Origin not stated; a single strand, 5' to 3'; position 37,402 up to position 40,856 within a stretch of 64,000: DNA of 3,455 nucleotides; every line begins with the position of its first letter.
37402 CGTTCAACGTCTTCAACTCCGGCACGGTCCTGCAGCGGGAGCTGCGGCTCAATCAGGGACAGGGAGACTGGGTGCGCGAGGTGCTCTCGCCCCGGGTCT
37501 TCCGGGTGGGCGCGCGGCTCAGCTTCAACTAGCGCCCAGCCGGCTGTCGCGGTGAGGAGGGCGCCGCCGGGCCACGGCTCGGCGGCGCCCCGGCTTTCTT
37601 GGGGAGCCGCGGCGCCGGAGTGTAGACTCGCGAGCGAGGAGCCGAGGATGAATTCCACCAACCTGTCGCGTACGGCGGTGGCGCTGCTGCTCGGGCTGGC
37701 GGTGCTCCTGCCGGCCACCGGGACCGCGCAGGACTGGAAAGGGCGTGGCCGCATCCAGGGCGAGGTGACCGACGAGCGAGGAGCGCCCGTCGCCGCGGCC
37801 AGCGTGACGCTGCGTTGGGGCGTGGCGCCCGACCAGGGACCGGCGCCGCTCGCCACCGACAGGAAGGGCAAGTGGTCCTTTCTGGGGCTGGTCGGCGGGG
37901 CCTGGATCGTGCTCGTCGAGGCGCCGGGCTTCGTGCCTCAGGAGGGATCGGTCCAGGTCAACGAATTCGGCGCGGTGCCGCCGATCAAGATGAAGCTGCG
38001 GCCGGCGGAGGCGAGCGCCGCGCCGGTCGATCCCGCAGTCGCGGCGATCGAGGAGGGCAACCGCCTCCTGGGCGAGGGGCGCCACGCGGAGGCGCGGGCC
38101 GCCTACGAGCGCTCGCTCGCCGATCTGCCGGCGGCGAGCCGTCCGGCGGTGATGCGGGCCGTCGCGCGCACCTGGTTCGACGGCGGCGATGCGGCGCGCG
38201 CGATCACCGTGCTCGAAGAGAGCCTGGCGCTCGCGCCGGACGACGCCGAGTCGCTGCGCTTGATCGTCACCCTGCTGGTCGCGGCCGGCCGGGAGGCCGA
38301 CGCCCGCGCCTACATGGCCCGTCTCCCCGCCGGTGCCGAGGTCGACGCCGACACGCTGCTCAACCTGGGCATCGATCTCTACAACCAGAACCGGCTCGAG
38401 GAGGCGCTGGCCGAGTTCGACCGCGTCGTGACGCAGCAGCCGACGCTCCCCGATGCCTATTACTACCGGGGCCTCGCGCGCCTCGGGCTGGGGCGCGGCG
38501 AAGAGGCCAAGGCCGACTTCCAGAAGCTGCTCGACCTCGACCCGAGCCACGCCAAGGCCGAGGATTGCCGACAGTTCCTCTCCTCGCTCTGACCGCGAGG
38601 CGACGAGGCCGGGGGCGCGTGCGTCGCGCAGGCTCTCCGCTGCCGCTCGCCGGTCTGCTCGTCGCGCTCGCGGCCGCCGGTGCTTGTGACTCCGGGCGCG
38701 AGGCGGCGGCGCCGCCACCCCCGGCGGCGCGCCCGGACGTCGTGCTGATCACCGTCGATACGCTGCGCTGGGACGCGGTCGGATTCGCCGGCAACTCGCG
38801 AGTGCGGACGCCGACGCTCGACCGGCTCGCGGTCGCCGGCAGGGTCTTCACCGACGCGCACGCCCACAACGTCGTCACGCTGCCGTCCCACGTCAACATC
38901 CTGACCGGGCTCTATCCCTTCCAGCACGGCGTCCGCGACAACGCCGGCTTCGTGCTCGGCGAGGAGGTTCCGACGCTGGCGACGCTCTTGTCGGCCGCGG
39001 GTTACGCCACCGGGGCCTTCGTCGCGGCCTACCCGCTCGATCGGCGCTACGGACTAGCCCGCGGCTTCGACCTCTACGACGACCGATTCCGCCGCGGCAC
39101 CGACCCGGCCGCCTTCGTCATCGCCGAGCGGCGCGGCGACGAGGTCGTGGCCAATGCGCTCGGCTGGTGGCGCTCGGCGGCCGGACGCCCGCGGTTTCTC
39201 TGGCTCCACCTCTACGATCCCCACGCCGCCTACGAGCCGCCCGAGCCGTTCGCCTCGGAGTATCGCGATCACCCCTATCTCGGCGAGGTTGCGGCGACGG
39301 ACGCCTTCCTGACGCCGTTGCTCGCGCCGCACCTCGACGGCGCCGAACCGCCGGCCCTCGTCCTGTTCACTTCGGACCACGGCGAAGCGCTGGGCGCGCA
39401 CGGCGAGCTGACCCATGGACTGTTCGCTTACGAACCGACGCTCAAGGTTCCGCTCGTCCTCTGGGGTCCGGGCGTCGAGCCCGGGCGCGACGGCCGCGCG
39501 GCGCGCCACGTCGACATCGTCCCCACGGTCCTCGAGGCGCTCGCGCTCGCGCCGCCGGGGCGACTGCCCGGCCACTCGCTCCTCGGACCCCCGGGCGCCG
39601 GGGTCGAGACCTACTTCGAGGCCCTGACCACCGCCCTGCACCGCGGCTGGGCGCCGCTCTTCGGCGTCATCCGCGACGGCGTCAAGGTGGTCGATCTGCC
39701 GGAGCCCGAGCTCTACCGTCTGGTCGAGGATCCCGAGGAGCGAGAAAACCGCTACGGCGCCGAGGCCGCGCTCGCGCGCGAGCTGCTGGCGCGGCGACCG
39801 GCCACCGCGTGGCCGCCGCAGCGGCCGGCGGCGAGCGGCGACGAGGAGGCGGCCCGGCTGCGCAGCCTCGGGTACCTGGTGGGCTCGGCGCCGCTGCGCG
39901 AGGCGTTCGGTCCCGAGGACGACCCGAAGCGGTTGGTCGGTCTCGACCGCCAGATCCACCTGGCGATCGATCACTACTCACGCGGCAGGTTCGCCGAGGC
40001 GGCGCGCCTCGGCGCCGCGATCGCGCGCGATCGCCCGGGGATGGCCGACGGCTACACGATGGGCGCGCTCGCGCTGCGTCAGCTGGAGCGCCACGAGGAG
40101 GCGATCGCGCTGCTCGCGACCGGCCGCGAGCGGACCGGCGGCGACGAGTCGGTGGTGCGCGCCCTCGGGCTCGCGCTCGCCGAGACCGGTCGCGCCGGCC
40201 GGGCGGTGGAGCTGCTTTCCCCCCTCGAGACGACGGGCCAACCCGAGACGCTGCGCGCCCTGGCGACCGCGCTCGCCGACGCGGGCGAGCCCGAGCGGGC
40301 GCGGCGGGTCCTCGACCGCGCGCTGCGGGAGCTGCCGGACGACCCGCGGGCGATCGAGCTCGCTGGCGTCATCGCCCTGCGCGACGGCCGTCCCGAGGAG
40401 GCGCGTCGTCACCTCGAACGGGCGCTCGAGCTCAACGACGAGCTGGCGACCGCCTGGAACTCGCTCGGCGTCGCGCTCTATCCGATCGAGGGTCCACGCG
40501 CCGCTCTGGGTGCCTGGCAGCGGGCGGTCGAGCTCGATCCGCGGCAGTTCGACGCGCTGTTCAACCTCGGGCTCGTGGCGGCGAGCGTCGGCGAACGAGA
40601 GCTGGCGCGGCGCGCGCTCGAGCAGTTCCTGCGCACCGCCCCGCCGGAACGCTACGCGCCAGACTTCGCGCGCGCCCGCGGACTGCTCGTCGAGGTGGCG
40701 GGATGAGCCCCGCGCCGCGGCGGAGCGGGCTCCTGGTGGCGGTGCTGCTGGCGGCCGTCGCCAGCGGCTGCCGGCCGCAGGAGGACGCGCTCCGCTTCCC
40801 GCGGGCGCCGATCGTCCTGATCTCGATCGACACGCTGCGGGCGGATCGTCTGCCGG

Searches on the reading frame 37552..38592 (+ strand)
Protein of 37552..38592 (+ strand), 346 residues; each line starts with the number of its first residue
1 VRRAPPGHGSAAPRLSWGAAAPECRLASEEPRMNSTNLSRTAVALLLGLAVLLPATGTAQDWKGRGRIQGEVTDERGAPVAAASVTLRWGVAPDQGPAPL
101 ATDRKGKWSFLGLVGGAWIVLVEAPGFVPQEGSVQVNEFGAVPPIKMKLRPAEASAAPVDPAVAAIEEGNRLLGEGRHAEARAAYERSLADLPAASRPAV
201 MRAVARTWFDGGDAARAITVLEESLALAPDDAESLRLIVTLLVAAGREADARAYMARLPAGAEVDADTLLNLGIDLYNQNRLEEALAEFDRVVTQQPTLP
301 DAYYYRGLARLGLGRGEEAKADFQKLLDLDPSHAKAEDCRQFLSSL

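Call 15: search_protein_families(library=pfam, proteins=[window:37552-38592:+], max_evalue=0.001)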
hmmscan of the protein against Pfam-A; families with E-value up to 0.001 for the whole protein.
window:37552-38592:+ (346 aa): 14 families
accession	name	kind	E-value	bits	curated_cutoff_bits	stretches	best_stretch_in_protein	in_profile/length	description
PF07719.23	TPR_2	-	1.8e-19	68.6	27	2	300-333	1-34/34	Tetratricopeptide repeat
PF00515.34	TPR_1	-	3.8e-14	52.2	27.8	1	300-333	1-34/34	Tetratricopeptide repeat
PF13414.12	TPR_11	-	1.4e-13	50.7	26.8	1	276-314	4-42/42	TPR repeat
PF13432.12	TPR_16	-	1.7e-13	51.1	32.7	2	270-333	1-64/65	Tetratricopeptide repeat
PF13174.12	TPR_6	-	1.8e-11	44.3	26.3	0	301-332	1-32/33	Tetratricopeptide repeat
PF13620.12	CarboxypepD_reg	-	4.7e-11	43.3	32.3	1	68-139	2-72/82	Carboxypeptidase regulatory-like domain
PF14559.12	TPR_19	-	1.1e-10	42.2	25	1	212-262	5-55/68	Tetratricopeptide repeat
PF13181.12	TPR_8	-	3.6e-10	39.6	25.7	0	301-333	2-34/34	Tetratricopeptide repeat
PF13371.12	TPR_9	-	6e-09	36.2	35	1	278-341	7-70/73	Tetratricopeptide repeat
PF13428.12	TPR_14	-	8.2e-09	35.7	23.5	0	268-306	3-41/44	Tetratricopeptide repeat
PF13424.12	TPR_12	-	1.3e-06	29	30.1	0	266-330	3-75/77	Tetratricopeptide repeat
PF13431.12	TPR_17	-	1.6e-06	28.3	24.4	0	289-319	2-32/34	Tetratricopeptide repeat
PF13374.12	TPR_10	-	2.2e-05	24.8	27.5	0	266-293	2-29/42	Tetratricopeptide repeat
PF13429.12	TPR_15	-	0.00018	21.5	26.2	0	194-295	142-243/280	Tetratricopeptide repeat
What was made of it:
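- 37648..38592 (+): Exported CarboxypepD_reg plus TPR protein (314 aa from the ATG at 37648; the ORF opens at 37552). Pfam hits (call 15).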

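Call 56: search_protein_families(library=ncbifam, proteins=[window:37552-38592:+], max_evalue=0.00001)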
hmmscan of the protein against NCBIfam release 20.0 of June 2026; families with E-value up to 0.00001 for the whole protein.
window:37552-38592:+ (346 aa): 7 families
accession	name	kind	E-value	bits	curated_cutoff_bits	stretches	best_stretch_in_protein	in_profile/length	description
TIGR02917.1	PEP_TPR_lipo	equivalog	5.5e-13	47.7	312.2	1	207-337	304-434/899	XrtA/PEP-CTERM system TPR-repeat protein PrsT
TIGR02521.1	type_IV_pilW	equivalog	4.9e-11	42.6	154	0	265-335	30-100/234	type IV pilus biogenesis/stability protein PilW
NF040959.1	MamA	equivalog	4.4e-09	36.1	200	1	192-335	31-174/204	magnetosome protein MamA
NF033762.1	social_mot_Tgl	equivalog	1e-08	34.9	225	0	266-337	31-103/252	social motility TPR repeat lipoprotein Tgl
NF052415.1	T3SS_chap_SctY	equivalog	1e-06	29.2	70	0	200-293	8-104/106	type III secretion apparatus assembly chaperone SctY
TIGR02795.1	tol_pal_ybgF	equivalog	3.2e-06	27.7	90.1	0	284-338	23-77/119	tol-pal system protein YbgF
TIGR02552.1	LcrH_SycD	equivalog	4.4e-06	26.5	104.8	0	244-335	30-121/136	SycD/LcrH family type III secretion system chaperone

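Call 85: search_protein_families(library=padloc, proteins=[window:37552-38592:+], max_evalue=0.001)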
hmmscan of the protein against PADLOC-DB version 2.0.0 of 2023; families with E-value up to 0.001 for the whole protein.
window:37552-38592:+ (346 aa): 0 families

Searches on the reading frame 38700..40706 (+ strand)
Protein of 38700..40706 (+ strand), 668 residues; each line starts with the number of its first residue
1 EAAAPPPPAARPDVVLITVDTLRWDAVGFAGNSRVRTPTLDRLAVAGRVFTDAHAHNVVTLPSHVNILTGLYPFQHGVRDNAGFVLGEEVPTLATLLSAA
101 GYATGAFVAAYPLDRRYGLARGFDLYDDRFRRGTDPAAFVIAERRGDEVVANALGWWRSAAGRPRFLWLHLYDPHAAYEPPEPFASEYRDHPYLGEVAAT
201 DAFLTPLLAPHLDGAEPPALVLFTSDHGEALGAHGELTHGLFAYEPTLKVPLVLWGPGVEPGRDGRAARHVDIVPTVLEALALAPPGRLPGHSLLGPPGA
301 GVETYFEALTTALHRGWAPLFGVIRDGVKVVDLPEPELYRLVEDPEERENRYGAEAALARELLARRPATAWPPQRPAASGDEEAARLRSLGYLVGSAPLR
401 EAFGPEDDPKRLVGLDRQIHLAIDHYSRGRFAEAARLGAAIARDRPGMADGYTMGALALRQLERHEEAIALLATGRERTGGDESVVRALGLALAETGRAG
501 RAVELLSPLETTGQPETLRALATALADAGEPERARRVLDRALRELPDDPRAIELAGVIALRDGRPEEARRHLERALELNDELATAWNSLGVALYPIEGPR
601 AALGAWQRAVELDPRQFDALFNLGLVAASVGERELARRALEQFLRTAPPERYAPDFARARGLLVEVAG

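Call 15: search_protein_families(library=pfam, proteins=[window:38700-40706:+], max_evalue=0.001)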
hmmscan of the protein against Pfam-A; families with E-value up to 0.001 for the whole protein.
window:38700-40706:+ (668 aa): 19 families
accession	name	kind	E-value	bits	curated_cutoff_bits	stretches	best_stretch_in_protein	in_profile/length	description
PF00884.28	Sulfatase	-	2.8e-38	132.4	25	1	12-281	1-299/301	Sulfatase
PF07719.23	TPR_2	-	2e-17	62.2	27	1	554-580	6-32/34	Tetratricopeptide repeat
PF13432.12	TPR_16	-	2.7e-13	50.5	32.7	2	520-578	2-60/65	Tetratricopeptide repeat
PF14559.12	TPR_19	-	1e-12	48.6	25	1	494-554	2-64/68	Tetratricopeptide repeat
PF13414.12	TPR_11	-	4e-12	46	26.8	2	601-626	12-37/42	TPR repeat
PF13428.12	TPR_14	-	1.5e-11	44.2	23.5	1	515-556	1-42/44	Tetratricopeptide repeat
PF13431.12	TPR_17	-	5.5e-11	42.3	24.4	0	606-631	2-27/34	Tetratricopeptide repeat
PF00515.34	TPR_1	-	6.6e-11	42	27.8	0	556-579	8-31/34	Tetratricopeptide repeat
PF13424.12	TPR_12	-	1.4e-08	35.3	30.1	0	555-613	9-75/77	Tetratricopeptide repeat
PF13371.12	TPR_9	-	6.2e-08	33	35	2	601-662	13-71/73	Tetratricopeptide repeat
PF23914.1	TPR_CcmH_CycH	-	1e-07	32.4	42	0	521-578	90-150/158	Cytochrome c-type biogenesis protein H TPR domain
PF13181.12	TPR_8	-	1.6e-07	31.4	25.7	0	553-579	5-31/34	Tetratricopeptide repeat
PF01663.27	Phosphodiest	-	3.6e-07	30.5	23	1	14-82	1-66/342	Type I phosphodiesterase / nucleotide pyrophosphatase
PF20308.4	TPR-S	-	8.1e-06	26.8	27.6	0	501-577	4-80/102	Tetratricopeptide Repeats-Sensor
PF12895.13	ANAPC3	-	2.4e-05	24.9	27.2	0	512-575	20-82/82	Anaphase-promoting complex, cyclosome, subunit 3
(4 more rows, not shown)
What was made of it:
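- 38619..40706 (+): Alkaline-phosphatase-superfamily ('sulfatase') plus TPR lipoprotein 1. PF00884 at E = 2.8e-38 plus TPR families (call 15).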

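Call 56: search_protein_families(library=ncbifam, proteins=[window:38700-40706:+], max_evalue=0.00001)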
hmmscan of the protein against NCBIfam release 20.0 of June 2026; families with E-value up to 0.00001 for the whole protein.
window:38700-40706:+ (668 aa): 13 families
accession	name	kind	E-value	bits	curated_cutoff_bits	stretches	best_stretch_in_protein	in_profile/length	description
NF010322.0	PRK13759.1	equivalog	1.4e-28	99.7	481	2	10-106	5-101/486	arylsulfatase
TIGR03417.1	chol_sulfatase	equivalog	7.1e-23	81.2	433.45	2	217-351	280-419/500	choline-sulfatase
NF045661.1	HdlasePehA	equivalog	2.3e-21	76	900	2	11-103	2-93/506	phosphoric/sulfuric ester hydrolase PehA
TIGR02917.1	PEP_TPR_lipo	equivalog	1.8e-20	72.5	312.2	2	496-650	103-260/899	XrtA/PEP-CTERM system TPR-repeat protein PrsT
NF040959.1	MamA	equivalog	1.6e-15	57.1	200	1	515-639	71-195/204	magnetosome protein MamA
NF052527.1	Mn_arylsulf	exception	2.1e-13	50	850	1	11-119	1-112/479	manganese-dependent arylsulfatase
TIGR02521.1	type_IV_pilW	equivalog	6.4e-12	45.5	154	1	521-648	37-166/234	type IV pilus biogenesis/stability protein PilW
NF052415.1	T3SS_chap_SctY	equivalog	8.3e-11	42.4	70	0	549-645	6-105/106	type III secretion apparatus assembly chaperone SctY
NF033920.0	C39_PA2778_fam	equivalog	4.5e-09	36.1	150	1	512-614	153-255/255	PA2778 family cysteine peptidase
NF038075.1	fam_STM4013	hypoth_equivalog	3.3e-08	33.3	250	0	12-76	8-70/261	STM4013/SEN3800 family hydrolase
TIGR03939.1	PGA_TPR_OMP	equivalog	5.9e-08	31.4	366.65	0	429-586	67-225/800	poly-beta-1,6 N-acetyl-D-glucosamine export porin PgaA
TIGR02552.1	LcrH_SycD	equivalog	6.5e-08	32.4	104.8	0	585-648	54-117/136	SycD/LcrH family type III secretion system chaperone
NF008391.2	PRK11189.1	equivalog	2.5e-06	27.2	250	1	566-650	82-166/297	lipoprotein NlpI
